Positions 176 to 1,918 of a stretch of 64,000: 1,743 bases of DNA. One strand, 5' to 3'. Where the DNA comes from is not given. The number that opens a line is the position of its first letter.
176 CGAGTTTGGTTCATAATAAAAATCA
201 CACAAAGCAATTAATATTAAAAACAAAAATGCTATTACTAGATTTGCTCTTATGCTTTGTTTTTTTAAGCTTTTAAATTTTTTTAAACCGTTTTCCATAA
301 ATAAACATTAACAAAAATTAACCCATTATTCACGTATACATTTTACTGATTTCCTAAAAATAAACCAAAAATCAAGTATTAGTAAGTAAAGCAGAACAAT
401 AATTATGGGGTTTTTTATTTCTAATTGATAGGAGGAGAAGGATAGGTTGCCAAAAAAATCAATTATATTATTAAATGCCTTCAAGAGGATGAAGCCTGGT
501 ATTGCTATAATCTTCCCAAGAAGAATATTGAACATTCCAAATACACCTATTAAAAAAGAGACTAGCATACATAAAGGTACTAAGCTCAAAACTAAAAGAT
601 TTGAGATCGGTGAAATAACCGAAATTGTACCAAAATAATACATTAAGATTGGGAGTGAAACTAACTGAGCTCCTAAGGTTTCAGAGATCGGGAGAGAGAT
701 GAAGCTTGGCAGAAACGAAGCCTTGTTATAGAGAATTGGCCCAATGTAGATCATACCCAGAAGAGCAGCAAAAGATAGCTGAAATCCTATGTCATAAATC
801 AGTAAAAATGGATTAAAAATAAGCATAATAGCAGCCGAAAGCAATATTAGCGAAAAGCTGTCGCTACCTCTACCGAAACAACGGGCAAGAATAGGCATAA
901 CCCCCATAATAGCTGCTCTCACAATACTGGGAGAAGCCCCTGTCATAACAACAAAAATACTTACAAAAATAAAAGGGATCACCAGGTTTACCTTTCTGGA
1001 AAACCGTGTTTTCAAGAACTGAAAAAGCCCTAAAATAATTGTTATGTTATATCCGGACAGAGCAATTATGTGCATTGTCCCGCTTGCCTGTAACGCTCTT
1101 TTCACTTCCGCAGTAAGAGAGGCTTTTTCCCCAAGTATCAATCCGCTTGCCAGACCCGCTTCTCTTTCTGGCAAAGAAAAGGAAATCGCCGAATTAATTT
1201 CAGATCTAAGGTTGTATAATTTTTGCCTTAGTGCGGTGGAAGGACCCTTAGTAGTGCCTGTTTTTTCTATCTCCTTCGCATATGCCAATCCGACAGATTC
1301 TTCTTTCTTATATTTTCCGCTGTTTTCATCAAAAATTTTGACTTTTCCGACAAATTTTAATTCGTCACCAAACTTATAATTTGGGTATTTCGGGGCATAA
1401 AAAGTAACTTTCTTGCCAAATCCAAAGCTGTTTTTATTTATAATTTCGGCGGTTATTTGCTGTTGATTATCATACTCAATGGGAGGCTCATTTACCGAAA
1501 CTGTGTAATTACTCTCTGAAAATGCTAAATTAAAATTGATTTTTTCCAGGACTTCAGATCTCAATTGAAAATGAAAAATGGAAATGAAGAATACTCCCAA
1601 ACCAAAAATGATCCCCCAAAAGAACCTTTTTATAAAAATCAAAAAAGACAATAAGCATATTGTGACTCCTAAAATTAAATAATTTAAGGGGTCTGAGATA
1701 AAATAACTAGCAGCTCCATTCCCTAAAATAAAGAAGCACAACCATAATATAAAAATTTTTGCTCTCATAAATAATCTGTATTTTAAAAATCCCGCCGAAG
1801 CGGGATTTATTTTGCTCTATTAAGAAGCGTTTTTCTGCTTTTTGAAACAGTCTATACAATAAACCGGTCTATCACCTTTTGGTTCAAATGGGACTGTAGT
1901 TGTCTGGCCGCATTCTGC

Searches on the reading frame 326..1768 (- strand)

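Call 37: search_protein_families(library=pfam, proteins=[window:326-1768:-], max_evalue=0.0001)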
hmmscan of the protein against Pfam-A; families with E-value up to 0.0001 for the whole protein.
window:326-1768:- (480 aa): 2 families
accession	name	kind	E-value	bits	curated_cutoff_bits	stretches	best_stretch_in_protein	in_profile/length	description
PF03772.21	Competence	-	1.1e-50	172.9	23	1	210-469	1-265/270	Competence protein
PF13567.11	DUF4131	-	2.2e-07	31.2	31.6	1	27-148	4-135/165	Domain of unknown function (DUF4131)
